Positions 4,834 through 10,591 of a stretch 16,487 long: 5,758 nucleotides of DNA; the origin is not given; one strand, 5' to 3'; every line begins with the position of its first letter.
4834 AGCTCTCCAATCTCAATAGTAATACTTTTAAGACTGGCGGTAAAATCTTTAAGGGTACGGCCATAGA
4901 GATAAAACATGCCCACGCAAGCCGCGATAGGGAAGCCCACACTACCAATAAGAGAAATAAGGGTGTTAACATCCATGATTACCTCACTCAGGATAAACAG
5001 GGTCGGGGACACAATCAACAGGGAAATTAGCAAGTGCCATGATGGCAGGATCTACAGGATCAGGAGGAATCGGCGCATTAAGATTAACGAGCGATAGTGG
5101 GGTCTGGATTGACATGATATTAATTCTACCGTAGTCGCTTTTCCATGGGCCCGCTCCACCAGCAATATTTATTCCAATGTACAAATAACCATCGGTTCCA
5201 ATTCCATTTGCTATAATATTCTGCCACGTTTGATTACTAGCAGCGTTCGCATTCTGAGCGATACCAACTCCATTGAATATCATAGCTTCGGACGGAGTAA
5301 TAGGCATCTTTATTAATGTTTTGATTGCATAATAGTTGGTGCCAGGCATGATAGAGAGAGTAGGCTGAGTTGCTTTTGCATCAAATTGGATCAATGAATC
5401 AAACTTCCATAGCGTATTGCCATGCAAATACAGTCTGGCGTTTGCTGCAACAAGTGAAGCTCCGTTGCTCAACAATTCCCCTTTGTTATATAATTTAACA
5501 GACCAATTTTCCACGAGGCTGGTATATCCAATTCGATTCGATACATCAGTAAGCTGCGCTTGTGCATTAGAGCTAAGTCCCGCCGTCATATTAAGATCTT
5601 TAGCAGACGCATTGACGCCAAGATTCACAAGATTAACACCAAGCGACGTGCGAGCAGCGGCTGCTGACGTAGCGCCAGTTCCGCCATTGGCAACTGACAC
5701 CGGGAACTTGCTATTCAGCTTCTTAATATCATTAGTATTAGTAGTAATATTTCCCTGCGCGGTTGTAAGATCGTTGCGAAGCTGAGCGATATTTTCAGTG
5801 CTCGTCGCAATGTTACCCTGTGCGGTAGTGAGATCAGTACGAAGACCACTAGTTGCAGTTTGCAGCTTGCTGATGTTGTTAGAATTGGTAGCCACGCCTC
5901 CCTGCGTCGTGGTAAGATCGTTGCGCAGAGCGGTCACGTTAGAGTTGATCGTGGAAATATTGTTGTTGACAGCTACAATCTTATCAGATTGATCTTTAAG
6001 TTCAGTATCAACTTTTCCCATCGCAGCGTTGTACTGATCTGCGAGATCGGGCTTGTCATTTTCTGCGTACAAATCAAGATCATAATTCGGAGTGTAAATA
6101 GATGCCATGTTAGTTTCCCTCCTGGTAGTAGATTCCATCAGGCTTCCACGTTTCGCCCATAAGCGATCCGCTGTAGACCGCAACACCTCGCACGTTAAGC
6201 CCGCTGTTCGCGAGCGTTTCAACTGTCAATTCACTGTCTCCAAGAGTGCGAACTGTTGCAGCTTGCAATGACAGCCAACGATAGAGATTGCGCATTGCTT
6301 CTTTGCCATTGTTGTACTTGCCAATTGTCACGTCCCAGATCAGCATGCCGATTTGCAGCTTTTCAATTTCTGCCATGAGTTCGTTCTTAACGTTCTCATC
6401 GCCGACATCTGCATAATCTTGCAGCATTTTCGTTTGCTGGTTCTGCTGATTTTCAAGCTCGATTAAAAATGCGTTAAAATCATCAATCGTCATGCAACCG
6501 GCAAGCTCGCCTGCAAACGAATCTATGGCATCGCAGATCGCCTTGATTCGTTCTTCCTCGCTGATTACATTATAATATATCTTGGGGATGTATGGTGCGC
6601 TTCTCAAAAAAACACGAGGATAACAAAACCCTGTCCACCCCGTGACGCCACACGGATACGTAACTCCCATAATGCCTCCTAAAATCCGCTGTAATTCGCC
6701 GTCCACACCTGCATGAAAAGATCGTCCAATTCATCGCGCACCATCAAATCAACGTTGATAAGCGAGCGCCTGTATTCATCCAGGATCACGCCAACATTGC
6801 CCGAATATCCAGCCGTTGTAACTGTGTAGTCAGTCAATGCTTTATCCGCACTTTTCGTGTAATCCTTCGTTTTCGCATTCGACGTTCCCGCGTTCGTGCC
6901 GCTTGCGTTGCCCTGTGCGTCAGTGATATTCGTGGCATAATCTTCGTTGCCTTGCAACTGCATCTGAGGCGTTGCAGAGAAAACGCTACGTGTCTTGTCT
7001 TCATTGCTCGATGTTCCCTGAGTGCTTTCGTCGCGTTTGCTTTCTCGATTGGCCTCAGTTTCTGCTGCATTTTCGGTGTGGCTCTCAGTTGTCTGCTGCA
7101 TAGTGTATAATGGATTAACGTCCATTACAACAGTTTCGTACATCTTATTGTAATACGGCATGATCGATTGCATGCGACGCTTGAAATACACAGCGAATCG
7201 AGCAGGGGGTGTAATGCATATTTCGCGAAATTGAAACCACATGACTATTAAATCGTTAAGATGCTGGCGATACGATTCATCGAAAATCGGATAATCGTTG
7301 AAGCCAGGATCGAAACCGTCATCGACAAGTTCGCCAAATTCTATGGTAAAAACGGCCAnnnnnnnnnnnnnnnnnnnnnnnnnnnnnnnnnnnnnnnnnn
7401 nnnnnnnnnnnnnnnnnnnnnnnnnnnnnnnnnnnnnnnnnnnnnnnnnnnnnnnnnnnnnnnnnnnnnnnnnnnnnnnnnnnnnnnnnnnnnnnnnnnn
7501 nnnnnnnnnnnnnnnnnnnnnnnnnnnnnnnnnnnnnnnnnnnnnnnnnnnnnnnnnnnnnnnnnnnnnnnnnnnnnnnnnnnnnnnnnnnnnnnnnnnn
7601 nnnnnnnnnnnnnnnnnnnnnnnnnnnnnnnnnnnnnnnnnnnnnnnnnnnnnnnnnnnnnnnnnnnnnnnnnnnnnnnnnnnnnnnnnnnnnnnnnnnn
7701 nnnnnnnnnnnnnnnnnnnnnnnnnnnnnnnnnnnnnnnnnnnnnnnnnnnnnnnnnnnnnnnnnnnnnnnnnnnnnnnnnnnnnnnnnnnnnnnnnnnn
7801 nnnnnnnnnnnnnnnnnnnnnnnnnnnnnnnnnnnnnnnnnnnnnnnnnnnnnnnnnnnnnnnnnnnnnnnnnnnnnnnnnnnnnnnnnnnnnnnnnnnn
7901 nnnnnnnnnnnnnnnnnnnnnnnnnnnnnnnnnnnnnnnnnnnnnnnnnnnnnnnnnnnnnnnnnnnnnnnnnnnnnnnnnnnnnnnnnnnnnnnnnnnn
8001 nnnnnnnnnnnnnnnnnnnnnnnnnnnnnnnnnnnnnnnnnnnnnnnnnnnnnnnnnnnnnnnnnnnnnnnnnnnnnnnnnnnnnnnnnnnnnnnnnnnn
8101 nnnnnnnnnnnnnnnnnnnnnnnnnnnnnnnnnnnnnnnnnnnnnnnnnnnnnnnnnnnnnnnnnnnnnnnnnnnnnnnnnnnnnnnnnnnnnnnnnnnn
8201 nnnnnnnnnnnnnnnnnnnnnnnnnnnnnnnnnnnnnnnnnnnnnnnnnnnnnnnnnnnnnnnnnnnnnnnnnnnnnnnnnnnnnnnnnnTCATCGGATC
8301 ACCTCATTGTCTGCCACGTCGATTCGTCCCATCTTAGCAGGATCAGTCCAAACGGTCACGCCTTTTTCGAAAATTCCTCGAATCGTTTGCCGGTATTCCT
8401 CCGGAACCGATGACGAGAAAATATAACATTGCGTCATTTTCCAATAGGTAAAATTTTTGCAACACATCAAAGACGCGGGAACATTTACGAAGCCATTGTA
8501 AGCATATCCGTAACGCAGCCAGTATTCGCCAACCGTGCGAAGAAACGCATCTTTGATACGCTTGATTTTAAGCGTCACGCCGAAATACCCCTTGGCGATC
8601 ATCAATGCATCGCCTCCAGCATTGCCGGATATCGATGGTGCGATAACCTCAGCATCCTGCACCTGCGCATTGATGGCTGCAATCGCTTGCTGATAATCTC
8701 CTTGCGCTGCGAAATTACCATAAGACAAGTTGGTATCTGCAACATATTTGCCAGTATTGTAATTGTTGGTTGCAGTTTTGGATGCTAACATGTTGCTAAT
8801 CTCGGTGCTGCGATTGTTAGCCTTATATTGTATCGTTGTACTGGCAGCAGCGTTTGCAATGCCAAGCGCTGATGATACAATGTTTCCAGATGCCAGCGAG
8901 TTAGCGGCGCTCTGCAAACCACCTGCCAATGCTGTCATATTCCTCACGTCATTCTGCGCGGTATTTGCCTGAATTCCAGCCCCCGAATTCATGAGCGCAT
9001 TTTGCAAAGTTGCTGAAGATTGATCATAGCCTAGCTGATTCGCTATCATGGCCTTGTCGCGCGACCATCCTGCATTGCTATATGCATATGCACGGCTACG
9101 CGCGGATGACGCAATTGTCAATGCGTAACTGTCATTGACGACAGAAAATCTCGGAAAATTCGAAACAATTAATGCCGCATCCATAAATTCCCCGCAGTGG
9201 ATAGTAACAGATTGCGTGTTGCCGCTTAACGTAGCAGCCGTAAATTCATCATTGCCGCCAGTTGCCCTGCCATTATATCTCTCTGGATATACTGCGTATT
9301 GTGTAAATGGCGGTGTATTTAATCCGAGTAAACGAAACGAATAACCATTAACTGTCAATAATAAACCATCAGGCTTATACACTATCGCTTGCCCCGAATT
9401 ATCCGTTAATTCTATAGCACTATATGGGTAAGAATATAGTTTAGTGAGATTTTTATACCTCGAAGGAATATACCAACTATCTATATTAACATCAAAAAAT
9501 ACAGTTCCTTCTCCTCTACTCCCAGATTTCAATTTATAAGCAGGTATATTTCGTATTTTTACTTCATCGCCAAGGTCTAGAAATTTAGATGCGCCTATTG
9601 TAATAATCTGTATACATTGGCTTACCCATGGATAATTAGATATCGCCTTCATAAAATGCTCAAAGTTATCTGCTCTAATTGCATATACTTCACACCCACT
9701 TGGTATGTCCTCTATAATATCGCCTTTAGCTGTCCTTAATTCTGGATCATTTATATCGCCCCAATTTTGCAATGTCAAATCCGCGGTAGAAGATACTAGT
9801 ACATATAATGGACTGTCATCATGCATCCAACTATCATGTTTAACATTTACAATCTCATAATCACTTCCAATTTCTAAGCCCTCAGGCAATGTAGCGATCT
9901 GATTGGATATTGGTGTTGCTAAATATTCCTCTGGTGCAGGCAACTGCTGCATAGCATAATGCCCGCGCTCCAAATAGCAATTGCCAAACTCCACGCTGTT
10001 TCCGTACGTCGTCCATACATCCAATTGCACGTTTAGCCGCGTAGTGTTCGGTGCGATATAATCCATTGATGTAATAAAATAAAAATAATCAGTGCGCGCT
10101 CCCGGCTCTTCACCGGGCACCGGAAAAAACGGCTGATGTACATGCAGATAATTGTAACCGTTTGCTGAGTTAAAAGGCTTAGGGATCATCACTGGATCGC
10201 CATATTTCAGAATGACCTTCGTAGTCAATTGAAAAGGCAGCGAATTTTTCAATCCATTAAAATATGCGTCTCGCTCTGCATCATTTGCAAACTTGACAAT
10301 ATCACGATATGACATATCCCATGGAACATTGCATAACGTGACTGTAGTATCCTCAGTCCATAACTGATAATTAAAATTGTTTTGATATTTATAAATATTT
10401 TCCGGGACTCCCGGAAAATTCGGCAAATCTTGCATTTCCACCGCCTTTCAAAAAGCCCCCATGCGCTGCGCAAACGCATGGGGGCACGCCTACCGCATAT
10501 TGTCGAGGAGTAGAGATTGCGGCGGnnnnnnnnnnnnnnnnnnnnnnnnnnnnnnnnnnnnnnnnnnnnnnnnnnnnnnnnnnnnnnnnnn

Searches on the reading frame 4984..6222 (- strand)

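Call 9: search_protein_families(library=pfam, proteins=[window:4984-6222:-], max_evalue=0.01)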
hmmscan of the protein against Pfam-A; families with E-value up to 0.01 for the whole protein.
window:4984-6222:- (412 aa): 7 families
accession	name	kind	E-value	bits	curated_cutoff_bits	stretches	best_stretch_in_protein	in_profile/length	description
PF08614.16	ATG16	-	5.3e-05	23.9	33.7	1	71-159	61-146/200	Autophagy protein 16 (ATG16)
PF00038.26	Filament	-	0.00061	20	40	1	49-153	179-280/313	Intermediate filament protein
PF12795.12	MscS_porin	-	0.00088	19.4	34.4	1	61-157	39-141/238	Mechanosensitive ion channel porin domain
PF13166.12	AAA_13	-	0.0036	16.5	36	1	64-172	360-466/713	AAA domain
PF08702.15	Fib_alpha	-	0.0039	17.8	29.9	1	65-170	27-129/143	Fibrinogen alpha/beta chain family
PF16689.10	APC_N_CC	-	0.005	17.5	27.4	1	96-138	10-52/52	Coiled-coil N-terminus of APC, dimerisation domain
PF15905.10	HMMR_N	-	0.0072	16.3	30.1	0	65-123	208-266/330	Hyaluronan mediated motility receptor N-terminal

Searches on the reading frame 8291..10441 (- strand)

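Call 9: search_protein_families(library=pfam, proteins=[window:8291-10441:-], max_evalue=0.01)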
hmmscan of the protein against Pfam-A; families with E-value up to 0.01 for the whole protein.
window:8291-10441:- (716 aa): 1 family
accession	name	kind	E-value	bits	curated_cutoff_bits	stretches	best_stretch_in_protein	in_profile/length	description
PF20934.2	phi29_gp9_C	-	3.1e-09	36.6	27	1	560-699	301-437/449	Bacillus phage phi29, Tail knob protein gp9, C-terminal domain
